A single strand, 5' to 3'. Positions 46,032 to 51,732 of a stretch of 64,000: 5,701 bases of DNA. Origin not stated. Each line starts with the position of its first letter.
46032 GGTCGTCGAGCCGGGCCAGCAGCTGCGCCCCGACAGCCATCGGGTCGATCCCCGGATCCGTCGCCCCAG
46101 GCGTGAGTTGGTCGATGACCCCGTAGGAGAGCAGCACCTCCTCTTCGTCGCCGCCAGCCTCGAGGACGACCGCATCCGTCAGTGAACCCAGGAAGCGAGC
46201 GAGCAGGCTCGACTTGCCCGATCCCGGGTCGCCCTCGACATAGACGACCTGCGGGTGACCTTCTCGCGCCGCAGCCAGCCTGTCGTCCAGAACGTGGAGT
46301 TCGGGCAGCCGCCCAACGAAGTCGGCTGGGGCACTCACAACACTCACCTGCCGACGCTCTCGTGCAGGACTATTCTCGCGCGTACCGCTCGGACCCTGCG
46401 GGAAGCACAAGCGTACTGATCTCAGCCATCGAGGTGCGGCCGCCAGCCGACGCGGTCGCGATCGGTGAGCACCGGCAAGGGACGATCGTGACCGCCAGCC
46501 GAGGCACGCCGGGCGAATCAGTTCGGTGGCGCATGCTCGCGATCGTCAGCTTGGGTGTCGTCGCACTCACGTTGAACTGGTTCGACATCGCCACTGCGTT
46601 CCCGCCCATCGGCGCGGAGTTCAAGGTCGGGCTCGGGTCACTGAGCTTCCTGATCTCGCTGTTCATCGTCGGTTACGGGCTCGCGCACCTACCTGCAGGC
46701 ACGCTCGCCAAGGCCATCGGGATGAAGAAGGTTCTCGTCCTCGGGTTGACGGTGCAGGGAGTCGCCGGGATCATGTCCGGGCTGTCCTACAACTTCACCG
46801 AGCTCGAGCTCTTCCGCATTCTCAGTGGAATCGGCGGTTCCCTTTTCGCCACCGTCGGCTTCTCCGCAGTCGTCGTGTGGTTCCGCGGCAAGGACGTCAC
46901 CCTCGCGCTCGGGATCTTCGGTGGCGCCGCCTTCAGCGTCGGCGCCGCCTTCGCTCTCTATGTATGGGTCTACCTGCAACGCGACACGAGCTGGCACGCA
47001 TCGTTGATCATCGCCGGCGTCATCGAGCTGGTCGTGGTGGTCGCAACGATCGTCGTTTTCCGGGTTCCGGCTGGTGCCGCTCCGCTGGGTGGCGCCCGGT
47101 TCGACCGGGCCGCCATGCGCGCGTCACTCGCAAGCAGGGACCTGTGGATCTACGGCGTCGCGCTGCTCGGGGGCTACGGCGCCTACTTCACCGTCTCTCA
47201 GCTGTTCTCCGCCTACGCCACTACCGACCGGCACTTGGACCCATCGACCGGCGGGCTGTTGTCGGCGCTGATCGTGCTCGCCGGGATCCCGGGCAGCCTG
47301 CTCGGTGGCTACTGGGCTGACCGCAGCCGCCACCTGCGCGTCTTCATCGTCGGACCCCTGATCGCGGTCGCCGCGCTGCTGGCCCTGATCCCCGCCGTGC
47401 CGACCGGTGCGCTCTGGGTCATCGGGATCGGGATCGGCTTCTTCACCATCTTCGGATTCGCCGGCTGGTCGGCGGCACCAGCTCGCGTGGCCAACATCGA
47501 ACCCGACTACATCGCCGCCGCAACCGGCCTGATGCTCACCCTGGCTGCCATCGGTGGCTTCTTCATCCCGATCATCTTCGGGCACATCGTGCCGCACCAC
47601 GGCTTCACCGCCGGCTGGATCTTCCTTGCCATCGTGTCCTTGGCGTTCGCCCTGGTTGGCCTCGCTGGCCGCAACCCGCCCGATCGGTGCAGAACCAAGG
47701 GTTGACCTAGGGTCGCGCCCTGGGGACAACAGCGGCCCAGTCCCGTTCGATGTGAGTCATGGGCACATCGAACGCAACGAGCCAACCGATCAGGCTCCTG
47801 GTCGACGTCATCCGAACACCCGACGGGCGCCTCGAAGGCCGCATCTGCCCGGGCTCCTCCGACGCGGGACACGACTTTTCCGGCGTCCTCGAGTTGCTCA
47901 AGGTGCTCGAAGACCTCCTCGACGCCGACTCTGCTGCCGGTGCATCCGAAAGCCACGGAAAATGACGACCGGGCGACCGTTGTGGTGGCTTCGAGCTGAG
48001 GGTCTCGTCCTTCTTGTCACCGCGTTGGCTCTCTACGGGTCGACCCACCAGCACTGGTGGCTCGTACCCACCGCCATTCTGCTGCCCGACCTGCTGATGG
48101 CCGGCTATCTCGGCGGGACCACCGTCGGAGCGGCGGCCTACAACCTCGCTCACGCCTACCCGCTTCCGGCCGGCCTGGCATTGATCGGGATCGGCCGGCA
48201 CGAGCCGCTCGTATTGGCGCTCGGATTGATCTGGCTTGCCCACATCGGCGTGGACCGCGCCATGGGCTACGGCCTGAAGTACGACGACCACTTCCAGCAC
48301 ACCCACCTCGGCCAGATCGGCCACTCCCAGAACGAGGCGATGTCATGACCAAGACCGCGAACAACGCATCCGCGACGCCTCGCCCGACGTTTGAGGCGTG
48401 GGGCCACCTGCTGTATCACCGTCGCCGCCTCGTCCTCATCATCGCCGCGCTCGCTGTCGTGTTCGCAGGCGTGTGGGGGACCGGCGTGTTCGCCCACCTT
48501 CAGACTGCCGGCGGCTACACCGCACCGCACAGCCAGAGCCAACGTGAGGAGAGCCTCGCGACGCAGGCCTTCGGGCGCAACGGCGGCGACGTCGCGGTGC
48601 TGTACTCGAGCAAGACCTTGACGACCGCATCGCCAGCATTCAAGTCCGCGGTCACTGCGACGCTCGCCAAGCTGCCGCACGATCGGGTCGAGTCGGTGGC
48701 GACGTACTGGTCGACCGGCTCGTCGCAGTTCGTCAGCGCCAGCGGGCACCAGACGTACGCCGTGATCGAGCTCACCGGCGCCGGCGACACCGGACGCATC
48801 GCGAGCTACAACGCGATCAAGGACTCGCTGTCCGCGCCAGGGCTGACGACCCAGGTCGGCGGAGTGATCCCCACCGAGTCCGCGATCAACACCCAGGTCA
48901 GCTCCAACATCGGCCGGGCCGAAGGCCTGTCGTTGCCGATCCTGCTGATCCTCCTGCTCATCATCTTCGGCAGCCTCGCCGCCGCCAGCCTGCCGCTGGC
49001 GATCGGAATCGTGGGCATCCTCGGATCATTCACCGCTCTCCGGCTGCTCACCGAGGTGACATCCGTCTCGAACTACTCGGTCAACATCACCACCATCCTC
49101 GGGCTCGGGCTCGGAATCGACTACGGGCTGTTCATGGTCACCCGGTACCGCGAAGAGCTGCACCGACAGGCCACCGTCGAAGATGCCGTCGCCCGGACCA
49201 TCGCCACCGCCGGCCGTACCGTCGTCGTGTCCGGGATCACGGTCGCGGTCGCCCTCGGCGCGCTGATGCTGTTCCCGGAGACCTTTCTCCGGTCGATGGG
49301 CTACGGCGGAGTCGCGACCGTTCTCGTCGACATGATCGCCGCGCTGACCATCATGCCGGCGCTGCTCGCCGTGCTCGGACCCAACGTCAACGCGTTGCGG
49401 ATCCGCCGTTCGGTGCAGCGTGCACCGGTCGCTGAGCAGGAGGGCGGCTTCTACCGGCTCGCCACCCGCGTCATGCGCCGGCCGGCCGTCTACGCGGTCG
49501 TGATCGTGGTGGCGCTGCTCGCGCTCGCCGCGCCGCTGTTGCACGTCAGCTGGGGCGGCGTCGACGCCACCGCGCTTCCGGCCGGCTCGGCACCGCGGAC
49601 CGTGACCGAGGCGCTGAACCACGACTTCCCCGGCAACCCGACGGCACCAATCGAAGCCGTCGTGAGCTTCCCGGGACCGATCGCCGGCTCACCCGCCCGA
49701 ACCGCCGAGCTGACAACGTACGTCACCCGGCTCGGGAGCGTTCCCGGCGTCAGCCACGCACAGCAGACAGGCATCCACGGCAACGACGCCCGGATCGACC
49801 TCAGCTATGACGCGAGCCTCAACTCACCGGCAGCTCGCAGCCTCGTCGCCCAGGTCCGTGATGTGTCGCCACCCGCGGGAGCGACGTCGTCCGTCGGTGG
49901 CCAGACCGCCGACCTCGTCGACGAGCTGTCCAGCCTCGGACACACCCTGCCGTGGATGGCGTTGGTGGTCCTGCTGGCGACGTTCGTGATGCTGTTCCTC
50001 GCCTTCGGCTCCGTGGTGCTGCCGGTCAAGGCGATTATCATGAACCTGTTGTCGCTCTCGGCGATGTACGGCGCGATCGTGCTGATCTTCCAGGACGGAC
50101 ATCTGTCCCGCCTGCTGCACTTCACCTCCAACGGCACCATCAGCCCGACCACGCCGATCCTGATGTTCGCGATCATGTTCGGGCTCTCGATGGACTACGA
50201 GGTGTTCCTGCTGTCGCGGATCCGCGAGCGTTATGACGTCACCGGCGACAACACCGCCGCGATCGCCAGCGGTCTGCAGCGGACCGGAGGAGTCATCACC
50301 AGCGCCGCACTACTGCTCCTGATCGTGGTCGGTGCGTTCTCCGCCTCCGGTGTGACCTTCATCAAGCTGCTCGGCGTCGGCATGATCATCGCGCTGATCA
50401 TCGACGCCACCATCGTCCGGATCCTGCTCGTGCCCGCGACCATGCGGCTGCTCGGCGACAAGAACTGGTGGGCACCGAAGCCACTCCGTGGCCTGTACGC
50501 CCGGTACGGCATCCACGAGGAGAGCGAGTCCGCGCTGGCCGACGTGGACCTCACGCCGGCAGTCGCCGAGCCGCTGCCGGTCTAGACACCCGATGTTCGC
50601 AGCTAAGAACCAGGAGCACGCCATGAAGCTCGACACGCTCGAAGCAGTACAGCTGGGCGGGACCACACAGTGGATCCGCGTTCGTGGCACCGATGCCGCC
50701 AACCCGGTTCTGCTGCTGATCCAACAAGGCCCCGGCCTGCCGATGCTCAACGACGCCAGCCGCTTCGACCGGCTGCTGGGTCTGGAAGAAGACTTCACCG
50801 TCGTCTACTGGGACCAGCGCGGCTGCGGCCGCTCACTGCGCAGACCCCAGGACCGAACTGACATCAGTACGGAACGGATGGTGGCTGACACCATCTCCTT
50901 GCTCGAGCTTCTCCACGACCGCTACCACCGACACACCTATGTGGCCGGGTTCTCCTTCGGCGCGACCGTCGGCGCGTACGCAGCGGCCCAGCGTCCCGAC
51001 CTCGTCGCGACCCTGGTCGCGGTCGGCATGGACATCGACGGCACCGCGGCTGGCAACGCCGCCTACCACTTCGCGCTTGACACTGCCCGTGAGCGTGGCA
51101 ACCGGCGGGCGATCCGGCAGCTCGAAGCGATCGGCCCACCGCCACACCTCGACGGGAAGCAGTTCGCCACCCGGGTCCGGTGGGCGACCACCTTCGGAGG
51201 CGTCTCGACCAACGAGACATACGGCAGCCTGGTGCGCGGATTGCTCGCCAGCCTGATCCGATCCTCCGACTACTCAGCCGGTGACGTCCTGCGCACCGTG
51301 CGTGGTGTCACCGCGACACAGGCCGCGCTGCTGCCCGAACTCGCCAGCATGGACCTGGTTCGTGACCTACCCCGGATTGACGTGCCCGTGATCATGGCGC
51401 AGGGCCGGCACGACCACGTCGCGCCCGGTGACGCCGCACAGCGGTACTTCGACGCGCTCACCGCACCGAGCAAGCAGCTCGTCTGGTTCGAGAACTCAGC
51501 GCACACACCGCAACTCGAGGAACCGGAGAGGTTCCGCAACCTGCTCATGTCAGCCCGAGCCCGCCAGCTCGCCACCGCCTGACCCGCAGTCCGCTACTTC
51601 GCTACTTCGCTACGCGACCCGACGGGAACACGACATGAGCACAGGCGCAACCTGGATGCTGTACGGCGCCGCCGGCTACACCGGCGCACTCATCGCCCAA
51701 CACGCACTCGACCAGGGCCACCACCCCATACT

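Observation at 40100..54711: About 14.5-kb accessory island between an Hsp20 locus and tRNA-Arg(CCG), mixing defence, regulatory and export functions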

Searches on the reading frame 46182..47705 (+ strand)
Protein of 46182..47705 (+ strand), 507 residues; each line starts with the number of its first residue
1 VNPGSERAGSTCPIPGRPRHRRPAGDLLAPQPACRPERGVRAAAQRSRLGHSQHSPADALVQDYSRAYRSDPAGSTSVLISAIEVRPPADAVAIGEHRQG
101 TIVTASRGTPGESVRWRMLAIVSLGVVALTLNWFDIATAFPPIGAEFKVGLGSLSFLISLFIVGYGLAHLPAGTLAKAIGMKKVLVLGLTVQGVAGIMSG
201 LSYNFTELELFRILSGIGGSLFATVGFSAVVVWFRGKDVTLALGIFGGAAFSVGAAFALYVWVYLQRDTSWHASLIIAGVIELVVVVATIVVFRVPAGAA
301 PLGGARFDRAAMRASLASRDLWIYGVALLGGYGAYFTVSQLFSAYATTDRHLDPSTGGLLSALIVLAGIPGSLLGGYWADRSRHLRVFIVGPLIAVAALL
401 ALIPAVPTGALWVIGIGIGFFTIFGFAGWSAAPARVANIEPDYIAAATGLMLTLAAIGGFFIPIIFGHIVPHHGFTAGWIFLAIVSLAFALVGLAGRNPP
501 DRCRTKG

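Call 5: search_protein_families(library=pfam, proteins=[window:46182-47705:+], max_evalue=0.01)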
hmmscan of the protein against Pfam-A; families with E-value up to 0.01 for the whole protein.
window:46182-47705:+ (507 aa): 1 family
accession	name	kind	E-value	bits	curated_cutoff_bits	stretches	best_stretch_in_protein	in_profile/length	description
PF07690.21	MFS_1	-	8.8e-33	114.1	33.4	1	123-463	2-347/347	Major Facilitator Superfamily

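Call 20: search_protein_families(library=ncbifam, proteins=[window:46362-47705:+], max_evalue=0.01)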
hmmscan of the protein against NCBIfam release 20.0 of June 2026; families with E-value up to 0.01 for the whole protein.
window:46362-47705:+ (447 aa): 29 families (the best 25 are shown)
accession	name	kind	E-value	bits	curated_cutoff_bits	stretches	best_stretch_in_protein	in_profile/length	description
TIGR00893.1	2A0114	subfamily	1.5e-20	73.5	395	1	68-432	2-394/399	D-galactonate transporter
TIGR00881.1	2A0104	subfamily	2.1e-18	66.5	407.75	2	252-417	209-377/379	phosphoglycerate transporter protein PgtP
TIGR00880.1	2_A_01_02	superfamily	2.3e-11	44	131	1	99-233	1-138/141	multidrug resistance protein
TIGR00886.1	2A0108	subfamily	4.4e-11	42.5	311.7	1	99-399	44-368/368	NarK family nitrate/nitrite MFS transporter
TIGR00890.1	2A0111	subfamily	7.6e-09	35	374.85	1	79-428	25-373/377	oxalate/formate antiport family MFS transporter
TIGR00895.1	2A0115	subfamily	8e-09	34.9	418.55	1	50-232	10-191/398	aromatic acid/H+ symport family MFS transporter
TIGR00710.1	efflux_Bcr_CflA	subfamily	1.2e-08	34.8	200.9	1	78-425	26-370/385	Bcr/CflA family efflux MFS transporter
NF008270.1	PRK11043.1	equivalog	3.6e-07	29.6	430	1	78-232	26-179/382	purine nucleoside transporter PunC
NF000025.1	MFS_efflux_tcmA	exception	3.6e-07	29.3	999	1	54-233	23-201/538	tetracenomycin C efflux MFS transporter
NF008586.0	PRK11551.1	equivalog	4.5e-07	29.2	410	1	76-409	34-367/406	3-(3-hydroxy-phenyl)propionate transporter MhpT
NF011571.1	PRK14995.1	subfamily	4.6e-07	29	701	1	55-232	4-181/493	SmvA family efflux MFS transporter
NF008314.0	PRK11102.1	equivalog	5.4e-07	29.2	303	1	77-222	30-174/396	Bcr/CflA family multidrug efflux MFS transporter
NF038246.1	bile_salt_MFS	equivalog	5.6e-07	28.8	400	1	85-431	34-399/408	conjugated bile salt MFS transporter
NF053517.1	HbztTptrPcaK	equivalog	1.4e-06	27.6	770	1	54-232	16-193/437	4-hydroxybenzoate transporter PcaK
NF008661.1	PRK11663.1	subfamily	5e-06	25.8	564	1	56-237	29-207/439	MFS transporter family glucose-6-phosphate receptor UhpC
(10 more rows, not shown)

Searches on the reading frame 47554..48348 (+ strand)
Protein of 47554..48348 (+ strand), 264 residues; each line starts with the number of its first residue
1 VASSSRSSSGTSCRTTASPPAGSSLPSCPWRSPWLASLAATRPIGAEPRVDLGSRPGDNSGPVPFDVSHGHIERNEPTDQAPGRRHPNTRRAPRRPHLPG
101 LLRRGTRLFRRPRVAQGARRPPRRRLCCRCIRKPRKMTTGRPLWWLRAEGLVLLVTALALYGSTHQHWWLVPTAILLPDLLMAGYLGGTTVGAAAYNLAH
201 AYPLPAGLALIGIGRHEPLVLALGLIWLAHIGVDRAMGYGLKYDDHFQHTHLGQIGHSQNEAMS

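Call 5: search_protein_families(library=pfam, proteins=[window:47554-48348:+], max_evalue=0.01)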
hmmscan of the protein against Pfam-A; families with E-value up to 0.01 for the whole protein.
window:47554-48348:+ (264 aa): 1 family
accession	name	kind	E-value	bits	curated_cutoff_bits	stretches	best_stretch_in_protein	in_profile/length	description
PF14079.11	DUF4260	-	4.5e-38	130.2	27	1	145-255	3-113/113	Domain of unknown function (DUF4260)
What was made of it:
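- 47962..48348 (+): DUF4260 membrane protein (128 aa). It overlaps both neighbouring genes by 4 nt. Pfam PF14079 130 bits (call 5).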

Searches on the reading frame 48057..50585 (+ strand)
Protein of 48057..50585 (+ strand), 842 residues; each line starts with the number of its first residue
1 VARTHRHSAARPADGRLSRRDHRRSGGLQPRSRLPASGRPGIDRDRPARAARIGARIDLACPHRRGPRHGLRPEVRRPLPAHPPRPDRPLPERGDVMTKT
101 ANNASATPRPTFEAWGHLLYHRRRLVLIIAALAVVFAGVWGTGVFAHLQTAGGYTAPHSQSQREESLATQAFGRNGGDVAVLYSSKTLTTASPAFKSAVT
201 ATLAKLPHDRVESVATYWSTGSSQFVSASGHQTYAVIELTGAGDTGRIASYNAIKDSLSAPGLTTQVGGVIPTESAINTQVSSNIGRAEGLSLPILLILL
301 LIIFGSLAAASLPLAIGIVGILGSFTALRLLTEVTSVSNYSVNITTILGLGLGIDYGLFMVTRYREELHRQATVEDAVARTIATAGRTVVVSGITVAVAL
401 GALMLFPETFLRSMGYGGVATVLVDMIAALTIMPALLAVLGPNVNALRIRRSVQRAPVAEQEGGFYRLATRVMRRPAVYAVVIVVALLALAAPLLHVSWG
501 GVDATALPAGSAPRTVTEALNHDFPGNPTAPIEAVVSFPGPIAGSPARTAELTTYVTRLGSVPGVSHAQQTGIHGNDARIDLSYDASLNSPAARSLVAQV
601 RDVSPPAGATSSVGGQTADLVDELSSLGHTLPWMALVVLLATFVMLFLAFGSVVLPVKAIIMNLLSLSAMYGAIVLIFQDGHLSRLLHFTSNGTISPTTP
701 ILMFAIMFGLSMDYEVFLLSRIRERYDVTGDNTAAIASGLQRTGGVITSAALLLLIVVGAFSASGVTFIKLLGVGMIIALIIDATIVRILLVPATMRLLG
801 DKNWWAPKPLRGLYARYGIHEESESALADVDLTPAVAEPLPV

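Call 6: search_protein_families(library=pfam, proteins=[window:48057-50585:+], max_evalue=0.01)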
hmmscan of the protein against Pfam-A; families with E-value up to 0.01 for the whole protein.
window:48057-50585:+ (842 aa): 1 family
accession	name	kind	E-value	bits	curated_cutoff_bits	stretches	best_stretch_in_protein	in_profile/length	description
PF03176.21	MMPL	-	1.5e-76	257.9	20.5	2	157-478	5-332/333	MMPL family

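Call 20: search_protein_families(library=ncbifam, proteins=[window:48345-50585:+], max_evalue=0.01)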
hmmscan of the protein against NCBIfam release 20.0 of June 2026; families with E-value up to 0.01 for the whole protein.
window:48345-50585:+ (746 aa): 8 families
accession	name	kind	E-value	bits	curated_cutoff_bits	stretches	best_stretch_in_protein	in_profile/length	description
NF052608.1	TrhMmycExpMmpL3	equivalog_domain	9.9e-135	451.1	1400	1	16-725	2-753/992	trehalose monomycolate exporter MmpL3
TIGR00833.1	actII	subfamily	1.1e-47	162.9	874.7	2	50-475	30-455/910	MMPL family RND transporter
TIGR00921.1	2A067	subfamily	3e-33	114.8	351.9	2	157-342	551-732/733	hydrophobe/amphiphile efflux-3 (HAE3) family transporter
TIGR03480.1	HpnN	hypoth_equivalog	5.1e-16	57.8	751.85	2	175-399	257-466/862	hopanoid biosynthesis associated RND transporter like protein HpnN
NF052374.1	HopndTporHpnN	equivalog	2e-08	32.8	1100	1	197-351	279-433/858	hopanoid transporter HpnN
NF045600.2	BstA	equivalog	7.2e-07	27.5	1400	1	201-390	299-476/903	sterol transporter cytoplasmic membrane protein BstA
NF009583.0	PRK13024.1-3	subfamily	6.7e-06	24.4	721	2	250-395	337-482/755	protein translocase subunit SecDF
TIGR00918.1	2A060602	subfamily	0.0016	16.2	1120.4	1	245-343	459-556/1145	transmembrane receptor Patched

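Call 22: find_related_loci(query=window:48345-50585:+, collection=metagenome_contigs, flank=10000)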
Query window:48345-50585:+ (746 aa) in metagenome_contigs; peptide patterns used: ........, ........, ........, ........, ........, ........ (x = any residue, [..] = any of these).
232 stretches matched a pattern; 170 encode a relative of the query (tblastn E <= 1e-3); the best 80 are kept; 80 distinct loci.
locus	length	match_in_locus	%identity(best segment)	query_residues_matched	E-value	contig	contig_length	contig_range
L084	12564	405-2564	72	16-746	0e+0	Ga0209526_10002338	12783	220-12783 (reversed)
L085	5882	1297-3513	72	1-745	0e+0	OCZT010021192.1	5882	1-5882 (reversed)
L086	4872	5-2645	73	16-743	0e+0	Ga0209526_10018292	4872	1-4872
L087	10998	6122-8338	72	1-745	0e+0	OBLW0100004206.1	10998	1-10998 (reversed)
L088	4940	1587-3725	73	16-728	0e+0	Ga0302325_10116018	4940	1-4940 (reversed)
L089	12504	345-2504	72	16-746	0e+0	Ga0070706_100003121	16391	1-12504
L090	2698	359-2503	73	14-728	0e+0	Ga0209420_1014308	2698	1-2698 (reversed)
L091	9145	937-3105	73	5-727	0e+0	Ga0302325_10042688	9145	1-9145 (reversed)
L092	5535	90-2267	72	16-745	0e+0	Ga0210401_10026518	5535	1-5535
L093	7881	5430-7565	74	16-727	0e+0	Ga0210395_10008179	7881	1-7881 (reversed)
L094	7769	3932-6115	72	16-745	0e+0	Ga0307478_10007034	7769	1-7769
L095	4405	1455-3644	72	1-730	0e+0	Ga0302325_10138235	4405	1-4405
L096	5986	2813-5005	72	16-725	0e+0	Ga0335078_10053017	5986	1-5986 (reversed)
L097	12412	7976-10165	73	13-741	0e+0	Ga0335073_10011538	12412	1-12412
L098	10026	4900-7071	72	16-745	0e+0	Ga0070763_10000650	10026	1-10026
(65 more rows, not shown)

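Call 99: search_dna_similar(query=window:48345-50585:+, collection=plasmids, mode=protein, max_rows=8, max_evalue=1e-30)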
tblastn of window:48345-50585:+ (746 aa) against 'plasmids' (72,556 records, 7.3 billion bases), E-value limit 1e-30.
Records with a match: 137; places in all: 166; records where one place covers at least 80% of the query: 67.
Best place of each record, by identity: <60% 137.
By first word of the organism name: Streptomyces 58; Rhodococcus 18; Bacillus 13; Staphylococcus 12; Priestia 6; Tsukamurella 5; Mycobacterium 4; Nocardia 3; Embleya 2; Deinococcus 2; and 13 more.
By predicted mobility (MOB-suite, as given by PLSDB): non-mobilizable 91; mobilizable 39; conjugative 7.
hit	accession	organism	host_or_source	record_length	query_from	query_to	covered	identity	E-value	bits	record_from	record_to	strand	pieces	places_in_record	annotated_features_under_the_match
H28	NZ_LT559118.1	Nonomuraea gerenzanensis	-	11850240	61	729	90%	48.2%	6e-154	503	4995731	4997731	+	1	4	none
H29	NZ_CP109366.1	Streptomyces sp. NBC_01558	-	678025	5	725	97%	41.1%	3e-109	373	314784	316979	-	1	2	MMPL family transporter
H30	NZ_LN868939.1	Nocardia farcinica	not known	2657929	14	725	95%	40.7%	2e-105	362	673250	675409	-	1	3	none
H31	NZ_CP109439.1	Streptomyces sp. NBC_01483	-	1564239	5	723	96%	39.9%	3e-109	373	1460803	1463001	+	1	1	none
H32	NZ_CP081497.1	Streptomyces sp. BHT-5-2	whole organism,plant soil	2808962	56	711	88%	42.5%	2e-110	376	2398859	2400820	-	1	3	none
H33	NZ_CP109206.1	Streptomyces anthocyanicus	-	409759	42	725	92%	40.4%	2e-94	330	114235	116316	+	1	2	MMPL family transporter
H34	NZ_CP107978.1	Streptomyces coelicoflavus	-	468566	42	725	92%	40.0%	4e-97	337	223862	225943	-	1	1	MMPL family transporter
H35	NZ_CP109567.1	Nocardia sp. NBC_01377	-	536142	16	725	95%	38.5%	8e-112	380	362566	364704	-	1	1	MMPL family transporter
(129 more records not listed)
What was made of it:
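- Tried and rejected: No plasmid carries a close MmpL; the best hit is 48% in a Nonomuraea chromosome-sized record (call 99).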

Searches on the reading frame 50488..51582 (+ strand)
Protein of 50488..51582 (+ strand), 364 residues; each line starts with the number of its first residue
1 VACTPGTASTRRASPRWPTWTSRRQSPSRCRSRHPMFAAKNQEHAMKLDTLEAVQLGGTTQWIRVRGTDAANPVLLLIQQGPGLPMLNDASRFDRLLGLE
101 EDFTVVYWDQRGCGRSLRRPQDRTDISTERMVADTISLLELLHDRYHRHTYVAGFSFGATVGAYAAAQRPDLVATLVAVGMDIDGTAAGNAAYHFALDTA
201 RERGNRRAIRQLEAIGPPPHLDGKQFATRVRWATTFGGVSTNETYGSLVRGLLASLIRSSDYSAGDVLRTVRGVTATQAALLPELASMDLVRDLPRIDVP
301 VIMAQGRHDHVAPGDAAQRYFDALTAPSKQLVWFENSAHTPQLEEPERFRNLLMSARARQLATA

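Call 6: search_protein_families(library=pfam, proteins=[window:50488-51582:+], max_evalue=0.01)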
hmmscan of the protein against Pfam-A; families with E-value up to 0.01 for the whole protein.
window:50488-51582:+ (364 aa): 4 families
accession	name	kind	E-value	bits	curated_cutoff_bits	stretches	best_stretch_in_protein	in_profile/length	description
PF12146.15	Hydrolase_4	-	1.4e-16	61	27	2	100-180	29-108/239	Serine aminopeptidase, S33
PF00561.26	Abhydrolase_1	-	1.4e-15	58.1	25.8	2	73-181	1-102/245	alpha/beta hydrolase fold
PF12697.13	Abhydrolase_6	-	1.4e-14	55.8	26.3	1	93-350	20-215/217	Alpha/beta hydrolase family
PF02129.25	Peptidase_S15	-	0.00013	22.2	23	1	102-340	51-261/262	X-Pro dipeptidyl-peptidase (S15 family)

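Call 20: search_protein_families(library=ncbifam, proteins=[window:50623-51582:+], max_evalue=0.01)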
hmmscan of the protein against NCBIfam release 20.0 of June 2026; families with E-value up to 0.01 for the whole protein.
window:50623-51582:+ (319 aa): 19 families
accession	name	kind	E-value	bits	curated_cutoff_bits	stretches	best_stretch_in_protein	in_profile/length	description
TIGR02427.1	protocat_pcaD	equivalog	9.4e-18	64.5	255.85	2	240-309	180-247/251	3-oxoadipate enol-lactonase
NF051488.1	bifunc_PcaDC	exception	4.7e-17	62.2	390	2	53-135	34-110/375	bifunctional 3-oxoadipate enol-lactonase/4-carboxymuconolactone decarboxylase PcaDC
TIGR01250.1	pro_imino_pep_2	subfamily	1.6e-14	54.2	167.65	1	12-308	11-283/288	proline iminopeptidase-family hydrolase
NF051487.1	bifunc_PcaCD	exception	9e-12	44.8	430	2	53-159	194-294/413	bifunctional 4-carboxymuconolactone decarboxylase/3-oxoadipate enol-lactonase PcaCD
TIGR03611.1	RutD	equivalog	4.8e-11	42.5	238.5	1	51-134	33-111/258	pyrimidine utilization protein D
TIGR01738.1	bioH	equivalog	2e-10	40.7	206.95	1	233-309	168-242/245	pimeloyl-ACP methyl ester esterase BioH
NF045948.1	ProImpepThrmp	equivalog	4.2e-09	36.2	500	2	241-309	219-284/291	proline iminopeptidase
NF045632.1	hydroxlase_HsaD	equivalog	3e-08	32.9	400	2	243-308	221-284/290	4,5:9,10-diseco-3-hydroxy-5,9,17-trioxoandrosta-1(10),2-diene-4-oate hydrolase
NF045945.1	ProImpepLactob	equivalog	5.8e-08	32.5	400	1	17-129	16-124/293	proline iminopeptidase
TIGR01249.1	pro_imino_pep_1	equivalog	2e-07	30.5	259.75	1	22-135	23-127/307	prolyl aminopeptidase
NF050089.1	i_nPHAscl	equivalog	3.7e-06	26.2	300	0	250-304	227-280/288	intracellular short-chain-length polyhydroxyalkanoate depolymerase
NF011457.0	PRK14875.1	equivalog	4.3e-06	25.9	307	0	241-311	303-368/372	acetoin dehydrogenase dihydrolipoyllysine-residue acetyltransferase subunit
NF041759.1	mac_hydro_EstT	equivalog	5.2e-06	25.8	450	1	24-137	19-127/278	macrolide hydrolase EstT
TIGR03695.1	menH_SHCHC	equivalog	7.3e-06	25.6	208.55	0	45-135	15-103/252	2-succinyl-6-hydroxy-2,4-cyclohexadiene-1-carboxylate synthase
TIGR03056.1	bchO_mg_che_rel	equivalog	8.4e-06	25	172.55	0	8-142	10-137/278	alpha/beta fold hydrolase BchO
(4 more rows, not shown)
